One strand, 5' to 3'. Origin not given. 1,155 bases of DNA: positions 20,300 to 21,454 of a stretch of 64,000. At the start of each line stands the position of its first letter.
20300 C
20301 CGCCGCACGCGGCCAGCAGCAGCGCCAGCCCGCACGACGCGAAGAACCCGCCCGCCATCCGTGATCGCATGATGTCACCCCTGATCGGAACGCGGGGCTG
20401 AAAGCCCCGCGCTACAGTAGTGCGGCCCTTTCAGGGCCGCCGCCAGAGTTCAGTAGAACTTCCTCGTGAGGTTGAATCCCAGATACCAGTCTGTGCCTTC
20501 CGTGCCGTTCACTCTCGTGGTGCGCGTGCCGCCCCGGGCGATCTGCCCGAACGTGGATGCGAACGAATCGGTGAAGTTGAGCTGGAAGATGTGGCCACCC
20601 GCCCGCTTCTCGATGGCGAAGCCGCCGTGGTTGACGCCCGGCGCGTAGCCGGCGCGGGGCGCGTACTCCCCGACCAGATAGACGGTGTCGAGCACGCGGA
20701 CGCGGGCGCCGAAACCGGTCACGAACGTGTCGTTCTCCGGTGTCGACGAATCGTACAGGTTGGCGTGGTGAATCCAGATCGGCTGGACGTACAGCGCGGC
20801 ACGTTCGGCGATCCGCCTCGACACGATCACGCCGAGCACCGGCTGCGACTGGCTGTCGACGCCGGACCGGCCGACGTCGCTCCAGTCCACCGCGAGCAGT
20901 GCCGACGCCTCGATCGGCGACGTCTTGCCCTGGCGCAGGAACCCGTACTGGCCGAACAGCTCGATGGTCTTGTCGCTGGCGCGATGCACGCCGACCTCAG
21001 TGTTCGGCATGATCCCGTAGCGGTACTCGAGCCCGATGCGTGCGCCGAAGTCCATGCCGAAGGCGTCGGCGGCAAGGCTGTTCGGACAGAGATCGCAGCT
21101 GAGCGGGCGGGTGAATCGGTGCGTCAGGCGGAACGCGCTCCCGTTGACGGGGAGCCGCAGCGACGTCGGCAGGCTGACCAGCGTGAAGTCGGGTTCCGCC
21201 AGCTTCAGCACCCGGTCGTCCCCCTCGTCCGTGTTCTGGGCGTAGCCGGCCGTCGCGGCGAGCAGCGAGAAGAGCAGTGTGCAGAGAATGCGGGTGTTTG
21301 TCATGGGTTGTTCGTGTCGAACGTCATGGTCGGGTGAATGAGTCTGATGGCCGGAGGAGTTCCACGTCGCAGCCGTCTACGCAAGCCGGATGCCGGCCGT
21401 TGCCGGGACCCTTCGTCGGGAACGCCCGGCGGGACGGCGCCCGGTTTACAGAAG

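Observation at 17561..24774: Two matched -24/-12 promoters bracket an NtrC-type two-component system, each driving a beta-barrel gene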

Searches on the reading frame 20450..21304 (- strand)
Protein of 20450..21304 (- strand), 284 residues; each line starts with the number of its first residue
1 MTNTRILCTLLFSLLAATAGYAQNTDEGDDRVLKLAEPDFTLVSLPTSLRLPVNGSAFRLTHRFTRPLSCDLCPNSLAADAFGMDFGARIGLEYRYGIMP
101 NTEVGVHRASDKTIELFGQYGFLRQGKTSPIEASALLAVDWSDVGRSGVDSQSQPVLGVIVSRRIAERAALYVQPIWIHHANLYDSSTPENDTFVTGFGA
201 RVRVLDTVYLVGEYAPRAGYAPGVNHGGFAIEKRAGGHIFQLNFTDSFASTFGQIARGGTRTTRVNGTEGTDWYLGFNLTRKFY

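Call 6: search_protein_families(library=pfam, proteins=[window:20450-21304:-], max_evalue=0.01)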
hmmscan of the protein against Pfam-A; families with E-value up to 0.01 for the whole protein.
window:20450-21304:- (284 aa): 1 family
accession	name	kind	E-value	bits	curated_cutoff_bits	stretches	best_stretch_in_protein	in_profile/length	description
PF19089.6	DUF5777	-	3.4e-28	99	23.1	1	57-283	21-247/247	Membrane bound beta barrel domain (DUF5777)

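Call 11: find_homologous_proteins(query=window:20450-21304:-)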
Query window:20450-21304:- (284 aa): 2597 proteins with E <= 0.001 among 5864 candidates; the best 120 are listed.
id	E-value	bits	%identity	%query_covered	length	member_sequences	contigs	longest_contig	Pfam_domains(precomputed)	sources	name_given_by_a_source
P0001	1.9e-189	646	100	100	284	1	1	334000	PF19089.7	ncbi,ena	-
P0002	2.3e-180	616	94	100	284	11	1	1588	PF19089.7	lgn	-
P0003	2.6e-167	574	86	100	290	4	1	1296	PF19089.7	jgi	-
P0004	1.3e-162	558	87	94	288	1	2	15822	PF19089.7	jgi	jgi:Membrane bound beta barrel domain (DUF5777)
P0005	1.7e-162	558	83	100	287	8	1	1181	PF19089.7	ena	-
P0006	8.4e-161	552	82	100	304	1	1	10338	PF19089.7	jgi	jgi:hypothetical protein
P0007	2.3e-160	551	82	100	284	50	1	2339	PF19089.7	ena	-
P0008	2.1e-157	541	81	100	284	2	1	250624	PF19089.7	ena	-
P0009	9.1e-156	536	79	100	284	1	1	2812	PF19089.7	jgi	jgi:hypothetical protein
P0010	2.3e-154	531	79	99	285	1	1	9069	PF19089.7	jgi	jgi:hypothetical protein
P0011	3.6e-154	530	79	100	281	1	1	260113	PF19089.7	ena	-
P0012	4.3e-151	520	78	99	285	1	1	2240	PF19089.7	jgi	jgi:hypothetical protein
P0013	1.7e-150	518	78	100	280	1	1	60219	PF19089.7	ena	-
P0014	2.3e-150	518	76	100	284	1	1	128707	PF19089.7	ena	-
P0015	2.9e-148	511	75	100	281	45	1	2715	PF19089.7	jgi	jgi:hypothetical protein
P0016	1.8e-144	499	74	100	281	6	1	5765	PF19089.7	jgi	jgi:hypothetical protein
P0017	5.8e-142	490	74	100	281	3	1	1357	PF19089.7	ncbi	-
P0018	1.5e-136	473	73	100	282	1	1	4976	PF19089.7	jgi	jgi:Membrane bound beta barrel domain (DUF5777)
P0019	4.9e-134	464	72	100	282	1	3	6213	PF19089.7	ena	-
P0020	8.6e-133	460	71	100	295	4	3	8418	PF19089.7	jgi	jgi:hypothetical protein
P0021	2.8e-132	459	73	91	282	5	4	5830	PF19089.7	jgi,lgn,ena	jgi:hypothetical protein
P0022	2.0e-131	456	71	100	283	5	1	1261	PF19089.7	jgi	jgi:hypothetical protein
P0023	1.1e-129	450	72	96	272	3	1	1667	PF19089.7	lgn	-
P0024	5.0e-129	448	71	91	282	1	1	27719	PF19089.7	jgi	jgi:hypothetical protein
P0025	6.5e-129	448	69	100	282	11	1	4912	PF19089.7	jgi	jgi:hypothetical protein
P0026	2.0e-128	446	69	100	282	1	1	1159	PF19089.7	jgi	jgi:hypothetical protein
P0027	3.5e-126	439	68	100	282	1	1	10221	PF19089.7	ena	-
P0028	4.3e-125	435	68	100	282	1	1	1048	PF19089.7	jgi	jgi:hypothetical protein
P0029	4.3e-125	435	68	100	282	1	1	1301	PF19089.7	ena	-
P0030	4.7e-119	415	66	100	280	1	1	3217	PF19089.7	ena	-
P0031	3.4e-116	406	62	100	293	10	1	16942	PF19089.7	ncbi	-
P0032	6.0e-115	402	66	90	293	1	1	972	PF19089.7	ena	-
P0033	2.0e-114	400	66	90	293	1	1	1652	PF19089.7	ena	-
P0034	2.5e-114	400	65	100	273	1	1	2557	PF19089.7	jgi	jgi:Membrane bound beta barrel domain (DUF5777)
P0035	1.2e-113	398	61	100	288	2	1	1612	PF19089.7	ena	-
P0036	2.0e-113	397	62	100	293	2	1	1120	PF19089.7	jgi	jgi:hypothetical protein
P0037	2.2e-112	393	63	100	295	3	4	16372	PF19089.7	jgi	jgi:hypothetical protein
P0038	3.8e-109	383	66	90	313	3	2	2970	PF19089.7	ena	-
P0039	4.3e-107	376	63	93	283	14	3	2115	PF19089.7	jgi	-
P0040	6.5e-107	375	63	90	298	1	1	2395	PF19089.7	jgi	jgi:uncharacterized beta barrel domain-containing protein DUF5777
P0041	7.7e-107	375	63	96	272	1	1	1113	PF19089.7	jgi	jgi:hypothetical protein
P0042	1.8e-106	374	64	90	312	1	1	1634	PF19089.7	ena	-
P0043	2.0e-106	374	59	100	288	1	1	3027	PF19089.7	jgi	-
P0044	2.7e-106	373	60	98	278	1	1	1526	PF19089.7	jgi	jgi:hypothetical protein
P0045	5.0e-106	372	61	93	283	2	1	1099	PF19089.7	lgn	-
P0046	1.1e-102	362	62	90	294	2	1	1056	PF19089.7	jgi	jgi:uncharacterized beta barrel domain-containing protein DUF5777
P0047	1.5e-102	361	61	90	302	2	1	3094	PF19089.7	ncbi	-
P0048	5.4e-102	359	62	90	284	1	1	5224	PF19089.7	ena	-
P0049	3.7e-100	353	60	100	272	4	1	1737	PF19089.7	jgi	jgi:hypothetical protein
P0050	4.5e-100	353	56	99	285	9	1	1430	PF19089.7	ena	-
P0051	3.4e-99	350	59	89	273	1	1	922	PF19089.7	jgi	jgi:uncharacterized beta barrel domain-containing protein DUF5777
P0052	3.8e-99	350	58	98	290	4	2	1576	PF19089.7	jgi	jgi:hypothetical protein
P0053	6.1e-99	349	56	99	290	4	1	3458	PF19089.7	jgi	jgi:Membrane bound beta barrel domain (DUF5777)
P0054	2.4e-98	347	57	96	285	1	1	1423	PF19089.7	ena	-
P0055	2.6e-98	347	59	96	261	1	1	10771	PF19089.7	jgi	jgi:hypothetical protein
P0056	3.4e-98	347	56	99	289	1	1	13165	PF19089.7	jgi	jgi:hypothetical protein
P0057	5.2e-98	346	61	89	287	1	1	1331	PF19089.7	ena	-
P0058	5.6e-98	346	55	99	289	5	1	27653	PF19089.7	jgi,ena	-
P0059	1.2e-97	345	54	99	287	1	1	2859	PF19089.7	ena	-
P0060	2.4e-97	344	60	89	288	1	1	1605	PF19089.7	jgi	jgi:hypothetical protein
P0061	4.0e-97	343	60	89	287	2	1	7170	PF19089.7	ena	-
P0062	2.1e-96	341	59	89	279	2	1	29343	PF19089.7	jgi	-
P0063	5.8e-96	339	62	93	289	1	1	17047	PF19089.7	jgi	jgi:hypothetical protein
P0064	1.0e-95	339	57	98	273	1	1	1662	PF19089.7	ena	-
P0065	1.6e-95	338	62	90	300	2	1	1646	PF19089.7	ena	-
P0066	2.8e-95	337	62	90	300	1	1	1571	PF19089.7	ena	-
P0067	3.3e-95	337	56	95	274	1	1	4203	PF19089.7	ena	-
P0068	6.1e-95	336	58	100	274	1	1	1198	PF19089.7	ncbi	-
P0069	6.1e-95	336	58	99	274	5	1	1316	PF19089.7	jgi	-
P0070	1.0e-94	335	58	97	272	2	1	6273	PF19089.7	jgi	jgi:hypothetical protein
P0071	2.1e-94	334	56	98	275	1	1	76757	PF19089.7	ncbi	ncbi:MAG: DUF5777 family beta-barrel protein [Betaproteobacteria bacterium]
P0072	2.3e-94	334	57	100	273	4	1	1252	PF19089.7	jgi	-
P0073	2.9e-94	334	58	94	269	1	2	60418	PF19089.7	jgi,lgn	jgi:hypothetical protein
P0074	4.9e-94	333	58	89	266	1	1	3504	PF19089.7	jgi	jgi:hypothetical protein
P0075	5.1e-94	333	61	93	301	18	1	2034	PF19089.7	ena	-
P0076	8.9e-94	332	56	98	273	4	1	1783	PF19089.7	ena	-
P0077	1.1e-93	332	58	89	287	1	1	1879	PF19089.7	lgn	-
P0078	1.2e-93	332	58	93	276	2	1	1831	PF19089.7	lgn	-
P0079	1.6e-93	331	54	99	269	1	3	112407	PF19089.7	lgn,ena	-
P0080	2.8e-93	331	56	99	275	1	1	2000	PF19089.7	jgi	jgi:hypothetical protein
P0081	2.9e-93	331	56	99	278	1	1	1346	PF19089.7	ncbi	-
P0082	3.9e-93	330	55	95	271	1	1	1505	PF19089.7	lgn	-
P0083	4.2e-93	330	51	99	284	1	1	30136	PF19089.7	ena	-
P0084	4.9e-93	330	61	90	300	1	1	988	PF19089.7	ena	-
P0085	5.5e-93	330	57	99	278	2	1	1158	PF19089.7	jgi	jgi:uncharacterized beta barrel domain-containing protein DUF5777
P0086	6.8e-93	329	57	97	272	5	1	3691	PF19089.7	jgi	jgi:hypothetical protein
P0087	1.1e-92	329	54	98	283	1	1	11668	PF19089.7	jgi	jgi:Membrane bound beta barrel domain (DUF5777)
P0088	2.0e-92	328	57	91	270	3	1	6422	PF19089.7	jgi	jgi:hypothetical protein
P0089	4.0e-92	327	56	99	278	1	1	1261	PF19089.7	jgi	jgi:hypothetical protein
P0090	4.5e-92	327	57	88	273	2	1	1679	PF19089.7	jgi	-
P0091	5.8e-92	326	56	99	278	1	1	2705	PF19089.7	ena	-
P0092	7.6e-92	326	53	100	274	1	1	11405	PF19089.7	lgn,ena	-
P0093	8.2e-92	326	55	98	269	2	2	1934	PF19089.7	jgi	jgi:Membrane bound beta barrel domain (DUF5777)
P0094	1.1e-91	325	56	96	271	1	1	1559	PF19089.7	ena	-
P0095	1.5e-91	325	56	99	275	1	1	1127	PF19089.7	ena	-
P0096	3.5e-91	324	59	91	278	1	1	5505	PF19089.7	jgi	jgi:hypothetical protein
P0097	4.7e-91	323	56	100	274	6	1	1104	PF19089.7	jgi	jgi:hypothetical protein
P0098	5.4e-91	323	56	93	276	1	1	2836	PF19089.7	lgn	-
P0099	6.0e-91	323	53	99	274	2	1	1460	PF19089.7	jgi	jgi:Membrane bound beta barrel domain (DUF5777)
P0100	6.9e-91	323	57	96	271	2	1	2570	PF19089.7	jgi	-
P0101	8.0e-91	323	53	95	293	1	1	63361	PF19089.7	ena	-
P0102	1.1e-90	322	54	98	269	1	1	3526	PF19089.7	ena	-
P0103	1.1e-90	322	52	100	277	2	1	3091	PF19089.7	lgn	-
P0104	1.1e-90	322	59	89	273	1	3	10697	PF19089.7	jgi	jgi:Membrane bound beta barrel domain (DUF5777)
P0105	1.2e-90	322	54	95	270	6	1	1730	PF19089.7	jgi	jgi:Membrane bound beta barrel domain (DUF5777)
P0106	1.2e-90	322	56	91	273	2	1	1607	PF19089.7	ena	-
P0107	1.5e-90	322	58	90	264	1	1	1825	PF19089.7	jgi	jgi:hypothetical protein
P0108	2.0e-90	321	57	99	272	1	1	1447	PF19089.7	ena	-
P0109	2.3e-90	321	53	100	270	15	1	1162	PF19089.7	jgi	jgi:hypothetical protein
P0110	3.0e-90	321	55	98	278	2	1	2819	PF19089.7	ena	-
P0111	3.6e-90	320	56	98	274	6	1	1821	PF19089.7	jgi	jgi:hypothetical protein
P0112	6.4e-90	320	54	99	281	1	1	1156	PF19089.7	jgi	jgi:hypothetical protein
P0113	7.1e-90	320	56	95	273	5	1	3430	PF19089.7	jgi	jgi:hypothetical protein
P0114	8.7e-90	319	55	100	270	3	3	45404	PF19089.7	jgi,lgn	jgi:hypothetical protein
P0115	9.7e-90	319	55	91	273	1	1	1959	PF19089.7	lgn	-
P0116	1.1e-89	319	54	98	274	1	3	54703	PF19089.7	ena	-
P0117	1.2e-89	319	53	98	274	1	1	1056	PF19089.7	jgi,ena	-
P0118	1.9e-89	318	54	99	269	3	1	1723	PF19089.7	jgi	jgi:uncharacterized beta barrel domain-containing protein DUF5777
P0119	2.0e-89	318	55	99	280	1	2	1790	PF19089.7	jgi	jgi:hypothetical protein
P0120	2.2e-89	318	56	97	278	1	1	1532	PF19089.7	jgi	jgi:hypothetical protein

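Call 12: search_protein_families(library=ncbifam, proteins=[window:20450-21304:-], max_evalue=0.01)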
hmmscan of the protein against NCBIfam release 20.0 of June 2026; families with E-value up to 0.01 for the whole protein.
window:20450-21304:- (284 aa): 0 families

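Call 14: find_related_loci(query=A1, collection=genome_contigs, flank=10000)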
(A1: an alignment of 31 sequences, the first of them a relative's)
Query A1 (284 aa) in genome_contigs; peptide patterns used: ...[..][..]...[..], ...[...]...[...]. (x = any residue, [..] = any of these).
454 stretches matched a pattern; 405 encode a relative of the query (tblastn E <= 1e-3); the best 80 are kept; 80 distinct loci.
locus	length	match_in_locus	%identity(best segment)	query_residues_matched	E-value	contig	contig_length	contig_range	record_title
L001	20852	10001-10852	82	1-284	3e-166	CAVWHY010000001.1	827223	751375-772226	MAG: uncultured Acidobacteriota bacterium isolate MFD00392.bin.2.254 genome assembly, contig: contig_11534, whole genome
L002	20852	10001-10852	84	1-284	3e-162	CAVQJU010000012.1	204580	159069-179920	MAG: uncultured Acidobacteriota bacterium isolate MFD02242.bin.2.39 genome assembly, contig: contig_37147, whole genome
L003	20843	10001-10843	76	1-284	2e-153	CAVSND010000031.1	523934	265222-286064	MAG: uncultured Acidobacteriota bacterium isolate MFD03975.bin.1.62 genome assembly, contig: contig_98228, whole genome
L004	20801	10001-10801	73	16-284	2e-134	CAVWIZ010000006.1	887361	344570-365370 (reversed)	MAG: uncultured Acidobacteriota bacterium isolate MFD02242.bin.2.28 genome assembly, contig: contig_5182, whole genome s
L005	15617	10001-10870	62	2-284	5e-121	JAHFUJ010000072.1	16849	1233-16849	MAG: Acidobacteria bacterium isolate nzgw77 NODE_4744_length_16850_cov_10.166119, whole genome shotgun sequence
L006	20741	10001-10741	62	32-284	1e-104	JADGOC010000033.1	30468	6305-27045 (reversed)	MAG: Acidobacteria bacterium isolate Chersky.31_34 contig-100_379, whole genome shotgun sequence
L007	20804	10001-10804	56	6-284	1e-98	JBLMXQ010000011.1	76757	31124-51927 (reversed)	MAG: Betaproteobacteria bacterium isolate MAG252 PRJNA957066_bin33_renamed_10, whole genome shotgun sequence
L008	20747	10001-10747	55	24-284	2e-92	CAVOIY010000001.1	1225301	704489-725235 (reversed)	MAG: uncultured Acidobacteriota bacterium isolate MFD10113.bin.2.70 genome assembly, contig: contig_11131, whole genome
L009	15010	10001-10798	55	5-284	5e-90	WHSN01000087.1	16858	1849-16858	MAG: Luteitalea sp. isolate Dino_bin7 k141_74826_length_16858_cov_11.0000, whole genome shotgun sequence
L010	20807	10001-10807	56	5-284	4e-90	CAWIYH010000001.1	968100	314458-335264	MAG: uncultured Acidobacteriota bacterium isolate MFD04944.bin.1.167 genome assembly, contig: contig_30720, whole genome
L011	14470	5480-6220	54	27-284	3e-87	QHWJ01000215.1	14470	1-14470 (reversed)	MAG: Acidobacteria bacterium isolate gp6 AA46 14_0929_02_40cm_scaffold_9009_curated, whole genome shotgun sequence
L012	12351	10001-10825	51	4-284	1e-85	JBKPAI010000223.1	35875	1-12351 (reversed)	MAG: Acidobacteriota bacterium isolate GB_HAYS_MAG_00009 GB_HAYS_000001686763, whole genome shotgun sequence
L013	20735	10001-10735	53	29-284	4e-85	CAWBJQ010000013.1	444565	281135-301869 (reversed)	MAG: uncultured Acidobacteriota bacterium isolate MFD05513.bin.2.57 genome assembly, contig: contig_7176, whole genome s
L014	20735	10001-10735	53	29-284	6e-85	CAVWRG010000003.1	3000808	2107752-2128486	MAG: uncultured Acidobacteriota bacterium isolate MFD04967.bin.1.58 genome assembly, contig: contig_7043, whole genome s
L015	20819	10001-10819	51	1-284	7e-84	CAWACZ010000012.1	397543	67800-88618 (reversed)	MAG: uncultured Acidobacteriota bacterium isolate MFD00962.bin.1.10 genome assembly, contig: contig_79537, whole genome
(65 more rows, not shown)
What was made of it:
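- Tried and rejected: The genome-collection scan quota was already used (call 14).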

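Call 47: search_solved_structures(query=A1, max_evalue=1)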
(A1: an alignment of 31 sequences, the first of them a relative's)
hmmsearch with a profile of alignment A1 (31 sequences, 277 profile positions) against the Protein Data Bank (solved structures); distinct sequences matched with E-value up to 1: 2.
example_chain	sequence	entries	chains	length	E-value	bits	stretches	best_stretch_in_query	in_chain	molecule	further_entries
2ww8_A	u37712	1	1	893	0.0044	19.7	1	149-235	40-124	CELL WALL SURFACE ANCHOR FAMILY PROTEIN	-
9evs_P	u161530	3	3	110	0.69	12.5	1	153-226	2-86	uS17m | Small ribosomal subunit protein uS17c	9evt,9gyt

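Call 58: predict_structure(alignment_id=A1)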
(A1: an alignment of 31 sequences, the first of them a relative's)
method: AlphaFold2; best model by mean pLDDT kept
length: 284 residues; sequences in the alignment: 31
mean_pLDDT: 81.1   pTM: 0.76
mean pLDDT of the five models: 81.1, 79.7, 76.8, 75.2, 71.5
residues with pLDDT >= 90: 86; 70-90: 149; 50-70: 33; < 50: 16
segments of 3 or more residues with pLDDT < 50: 17-29
pLDDT, mean of each block of 10 residues (from residue 1): 62 50 39 55 74 87 86 74 69 91 91 91 80 92 84 93 86 93 79 93 88 92 90 84 89 88 83 89 75
secondary structure, 60 per line:
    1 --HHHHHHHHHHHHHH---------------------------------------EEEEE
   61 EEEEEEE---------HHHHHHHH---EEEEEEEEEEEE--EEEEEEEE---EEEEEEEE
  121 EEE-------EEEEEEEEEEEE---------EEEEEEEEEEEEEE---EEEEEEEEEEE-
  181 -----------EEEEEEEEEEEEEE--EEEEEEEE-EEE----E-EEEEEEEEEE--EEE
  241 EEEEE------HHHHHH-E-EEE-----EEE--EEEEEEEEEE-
elements in order: H3-16 E56-67 H77-84 E88-99 E102-109 E113-123 E131-142 E152-165 E169-179 E192-205 E208-215 E217-219 E226-235 E238-245 H252-257 E261-263 E269-271 E274-283
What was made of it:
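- On DUF5777 (PF19089) membrane beta-barrel: The model has pLDDT 81 with about 14 strands (call 58).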

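Call 61: fold_search(model_id=the predicted structure, library=pdb)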
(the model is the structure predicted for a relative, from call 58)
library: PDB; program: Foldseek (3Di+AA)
matches with E <= 10: 839; with E <= 0.001: 58
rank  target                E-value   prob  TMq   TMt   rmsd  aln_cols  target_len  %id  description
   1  2x9k                  1.7e-05  1.00  0.47  0.48   6.7       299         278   11  Structure of a E.coli porin (released 2011-01-26)
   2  2f1c                  3.4e-05  1.00  0.45  0.50   9.7       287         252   11  Crystal structure of the monomeric porin OmpG (released 2006-06-27)
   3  8xua_A                3.6e-05  1.00  0.52  0.69   5.7       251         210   11  Oligogalacturonate-specific porin from Vibrio harveyi (VhGalP) (released 2024-12-25)
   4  2jqy_MODEL_1_A        5.4e-05  1.00  0.45  0.45   7.1       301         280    9  Outer Membrane Protein G (released 2007-10-09)
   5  2wvp                  7.0e-05  1.00  0.48  0.51   6.3       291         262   10  Synthetically modified OmpG (released 2010-07-14)
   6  5oyk                  7.3e-05  1.00  0.34  0.32  11.1       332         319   10  Outer-membrane expressed OmpT of Vibrio cholerae (released 2018-04-25)
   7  5onu_A                9.0e-05  1.00  0.33  0.30  14.2       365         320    8  Trimeric OmpU structure (released 2018-01-03)
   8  3bry_A                1.0e-04  1.00  0.41  0.31  17.2       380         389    9  Crystal structure of the Ralstonia pickettii toluene transporter TbuX (released 2008-06-10)
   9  2iwv_A                1.1e-04  1.00  0.47  0.48   9.9       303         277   10  Structure of the monomeric outer membrane porin OmpG in the open and closed conformation (released 2006-08-14)
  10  4ctd_B                1.1e-04  1.00  0.46  0.54  10.5       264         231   11  X-ray structure of an engineered OmpG loop6-deletion (released 2014-08-13)
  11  4ctd_A                1.1e-04  1.00  0.45  0.53  10.4       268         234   12  X-ray structure of an engineered OmpG loop6-deletion (released 2014-08-13)
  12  6zhp                  1.5e-04  1.00  0.35  0.30  13.0       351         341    7  Crystal structure of OmpF porin soaked in ciprofloxacin metaloantibiotic (released 2021-05-05)
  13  2r4o_A                1.5e-04  1.00  0.35  0.25  18.6       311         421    8  Crystal structure of the long-chain fatty acid transporter FadL mutant delta NPA (released 2008-09-16)
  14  7q5c                  1.7e-04  1.00  0.48  0.53   6.0       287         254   10  Crystal structure of OmpG in space group 96 (released 2022-11-16)
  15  6oqh_MODEL_1_A        1.9e-04  1.00  0.47  0.49  11.0       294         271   10  Solution NMR structure of a quiet outer membrane protein G Nanopore (OmpG mutant: Delta-L6-D215) (released 2019-06-05)
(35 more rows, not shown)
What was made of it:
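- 20450..21304 (-): DUF5777 outer-membrane barrel with a signal peptide, predicted to have 12-14 strands. Call 6 (PF19089, E = 3.4e-28), call 58 (pLDDT 81) and call 61 (OmpG, NanC and KdgM-like porin folds).
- On DUF5777 (PF19089) membrane beta-barrel: Best fold matches are OmpG, NanC, FapF and an oligogalacturonate-specific porin (VhGalP) (call 61).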

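Call 74: find_encoding_contigs(protein=P0001, flank=1000, max_places=2)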
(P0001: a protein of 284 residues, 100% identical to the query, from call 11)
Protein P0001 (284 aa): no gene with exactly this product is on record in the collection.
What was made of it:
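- Tried and rejected: An exact protein look-up found nothing on record (call 74).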
